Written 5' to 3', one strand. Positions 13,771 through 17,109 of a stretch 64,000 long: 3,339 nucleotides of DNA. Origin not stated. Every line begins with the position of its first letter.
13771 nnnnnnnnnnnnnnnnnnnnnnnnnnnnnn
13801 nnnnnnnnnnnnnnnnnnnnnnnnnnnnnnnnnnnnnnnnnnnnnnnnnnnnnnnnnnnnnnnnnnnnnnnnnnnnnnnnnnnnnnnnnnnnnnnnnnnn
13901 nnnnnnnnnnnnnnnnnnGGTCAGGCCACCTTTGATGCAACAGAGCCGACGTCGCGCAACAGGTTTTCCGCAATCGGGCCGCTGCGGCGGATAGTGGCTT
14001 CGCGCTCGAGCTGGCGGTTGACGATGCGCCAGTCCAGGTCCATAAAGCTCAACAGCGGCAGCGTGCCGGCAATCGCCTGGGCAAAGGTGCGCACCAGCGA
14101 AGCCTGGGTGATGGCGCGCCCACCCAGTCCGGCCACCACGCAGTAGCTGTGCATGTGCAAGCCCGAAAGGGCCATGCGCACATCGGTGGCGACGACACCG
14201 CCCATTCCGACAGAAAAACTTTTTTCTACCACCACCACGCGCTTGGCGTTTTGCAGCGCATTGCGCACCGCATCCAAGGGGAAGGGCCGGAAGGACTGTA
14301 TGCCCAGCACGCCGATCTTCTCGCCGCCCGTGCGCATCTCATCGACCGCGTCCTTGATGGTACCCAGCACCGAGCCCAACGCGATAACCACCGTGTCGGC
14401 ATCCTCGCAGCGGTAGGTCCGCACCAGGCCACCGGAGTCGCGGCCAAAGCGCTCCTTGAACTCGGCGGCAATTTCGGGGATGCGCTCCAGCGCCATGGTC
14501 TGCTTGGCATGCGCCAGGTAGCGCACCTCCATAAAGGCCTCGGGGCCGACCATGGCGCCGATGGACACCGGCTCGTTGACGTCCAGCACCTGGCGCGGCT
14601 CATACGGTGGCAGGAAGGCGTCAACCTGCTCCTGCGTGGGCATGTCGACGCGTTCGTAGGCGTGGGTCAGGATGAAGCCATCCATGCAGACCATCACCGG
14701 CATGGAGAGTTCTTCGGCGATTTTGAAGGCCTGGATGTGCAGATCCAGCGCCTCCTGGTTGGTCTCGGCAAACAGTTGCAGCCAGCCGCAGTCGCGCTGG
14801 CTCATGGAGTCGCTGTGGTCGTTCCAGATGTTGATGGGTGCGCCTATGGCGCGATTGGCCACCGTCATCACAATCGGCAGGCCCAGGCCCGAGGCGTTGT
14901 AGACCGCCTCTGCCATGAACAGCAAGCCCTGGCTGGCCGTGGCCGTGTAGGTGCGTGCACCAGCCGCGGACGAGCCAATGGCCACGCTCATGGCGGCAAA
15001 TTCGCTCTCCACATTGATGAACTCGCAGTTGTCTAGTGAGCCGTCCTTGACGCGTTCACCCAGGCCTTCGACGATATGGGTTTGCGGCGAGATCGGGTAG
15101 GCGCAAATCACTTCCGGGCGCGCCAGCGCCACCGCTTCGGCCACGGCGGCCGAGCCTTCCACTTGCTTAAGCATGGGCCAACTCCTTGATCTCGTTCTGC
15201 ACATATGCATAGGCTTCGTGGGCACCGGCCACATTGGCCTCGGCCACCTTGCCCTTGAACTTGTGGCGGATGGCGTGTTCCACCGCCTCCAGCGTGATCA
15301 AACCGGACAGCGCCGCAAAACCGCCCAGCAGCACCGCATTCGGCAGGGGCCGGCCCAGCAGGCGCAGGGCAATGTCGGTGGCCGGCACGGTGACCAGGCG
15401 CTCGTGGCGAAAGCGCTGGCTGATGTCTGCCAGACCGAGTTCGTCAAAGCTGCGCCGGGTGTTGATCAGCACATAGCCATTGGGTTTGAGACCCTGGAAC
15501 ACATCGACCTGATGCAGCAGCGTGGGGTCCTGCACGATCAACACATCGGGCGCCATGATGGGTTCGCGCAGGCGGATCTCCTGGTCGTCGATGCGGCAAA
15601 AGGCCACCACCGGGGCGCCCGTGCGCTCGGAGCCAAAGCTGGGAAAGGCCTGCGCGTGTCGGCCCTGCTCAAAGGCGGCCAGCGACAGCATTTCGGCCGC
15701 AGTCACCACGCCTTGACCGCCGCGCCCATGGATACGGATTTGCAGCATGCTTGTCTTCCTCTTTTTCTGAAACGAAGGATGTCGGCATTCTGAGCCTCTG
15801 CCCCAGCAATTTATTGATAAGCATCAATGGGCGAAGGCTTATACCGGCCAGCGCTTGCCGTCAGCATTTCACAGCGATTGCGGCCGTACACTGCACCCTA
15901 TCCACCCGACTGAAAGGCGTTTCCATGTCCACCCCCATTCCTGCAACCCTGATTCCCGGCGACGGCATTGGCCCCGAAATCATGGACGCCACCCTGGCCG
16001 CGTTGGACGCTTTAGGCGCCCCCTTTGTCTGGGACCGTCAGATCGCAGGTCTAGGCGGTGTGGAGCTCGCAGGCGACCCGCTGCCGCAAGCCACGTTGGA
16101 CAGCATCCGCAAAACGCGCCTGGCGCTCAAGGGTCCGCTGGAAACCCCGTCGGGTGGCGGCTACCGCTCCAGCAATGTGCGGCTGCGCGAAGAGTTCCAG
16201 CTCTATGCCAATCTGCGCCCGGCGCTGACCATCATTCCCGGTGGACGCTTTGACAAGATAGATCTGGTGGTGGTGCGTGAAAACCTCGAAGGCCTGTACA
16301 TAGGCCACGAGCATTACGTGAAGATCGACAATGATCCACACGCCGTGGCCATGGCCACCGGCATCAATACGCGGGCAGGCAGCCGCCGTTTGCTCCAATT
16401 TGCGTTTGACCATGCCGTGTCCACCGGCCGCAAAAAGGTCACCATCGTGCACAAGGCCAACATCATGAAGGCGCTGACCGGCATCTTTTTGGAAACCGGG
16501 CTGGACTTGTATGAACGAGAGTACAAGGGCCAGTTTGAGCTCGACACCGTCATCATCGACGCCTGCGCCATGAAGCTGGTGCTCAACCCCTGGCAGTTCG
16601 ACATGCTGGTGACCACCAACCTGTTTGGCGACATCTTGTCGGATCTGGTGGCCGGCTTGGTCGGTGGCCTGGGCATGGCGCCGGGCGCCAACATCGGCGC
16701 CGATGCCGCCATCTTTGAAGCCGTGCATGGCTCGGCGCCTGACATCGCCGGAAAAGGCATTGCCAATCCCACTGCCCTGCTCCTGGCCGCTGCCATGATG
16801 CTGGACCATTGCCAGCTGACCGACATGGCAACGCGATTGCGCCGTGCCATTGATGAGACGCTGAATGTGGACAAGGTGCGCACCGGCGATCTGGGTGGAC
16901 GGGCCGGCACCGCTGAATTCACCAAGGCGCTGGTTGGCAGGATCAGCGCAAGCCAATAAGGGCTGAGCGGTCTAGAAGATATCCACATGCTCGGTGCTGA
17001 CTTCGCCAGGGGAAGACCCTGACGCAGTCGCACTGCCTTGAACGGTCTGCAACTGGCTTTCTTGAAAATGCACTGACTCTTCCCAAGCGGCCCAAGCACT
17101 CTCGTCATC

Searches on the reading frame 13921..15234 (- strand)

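Call 70: search_protein_families(library=pfam, proteins=[window:13921-15234:-], max_evalue=0.00001)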
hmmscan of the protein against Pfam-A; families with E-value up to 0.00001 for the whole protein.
window:13921-15234:- (437 aa): 3 families
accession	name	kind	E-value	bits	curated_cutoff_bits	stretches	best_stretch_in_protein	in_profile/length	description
PF01855.24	POR_N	-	2.1e-69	234.2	27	1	34-251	2-225/231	Pyruvate flavodoxin/ferredoxin oxidoreductase, thiamine diP-bdg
PF17147.9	PFOR_II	-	7.8e-28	97.3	27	1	279-377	1-99/102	Pyruvate:ferredoxin oxidoreductase core domain II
PF02780.25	Transketolase_C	-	2.6e-07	31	25.9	1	275-352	6-84/124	Transketolase, C-terminal domain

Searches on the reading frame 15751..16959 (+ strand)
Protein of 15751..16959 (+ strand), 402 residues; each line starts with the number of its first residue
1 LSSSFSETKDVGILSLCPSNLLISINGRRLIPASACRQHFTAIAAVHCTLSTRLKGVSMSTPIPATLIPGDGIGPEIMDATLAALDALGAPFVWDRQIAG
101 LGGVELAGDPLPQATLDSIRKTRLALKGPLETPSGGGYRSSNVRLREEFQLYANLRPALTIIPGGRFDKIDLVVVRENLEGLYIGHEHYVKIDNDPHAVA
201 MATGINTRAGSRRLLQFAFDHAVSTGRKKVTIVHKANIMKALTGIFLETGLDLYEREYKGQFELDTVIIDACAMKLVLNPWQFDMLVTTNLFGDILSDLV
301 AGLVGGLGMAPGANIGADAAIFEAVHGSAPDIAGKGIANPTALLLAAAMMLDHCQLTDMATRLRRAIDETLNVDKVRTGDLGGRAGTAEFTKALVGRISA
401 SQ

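Call 70: search_protein_families(library=pfam, proteins=[window:15751-16959:+], max_evalue=0.00001)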
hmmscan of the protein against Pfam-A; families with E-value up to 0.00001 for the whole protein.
window:15751-16959:+ (402 aa): 1 family
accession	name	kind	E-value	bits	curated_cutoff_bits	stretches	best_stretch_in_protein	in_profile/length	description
PF00180.25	Iso_dh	-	1.8e-94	317.3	27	1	66-393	3-347/348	Isocitrate/isopropylmalate dehydrogenase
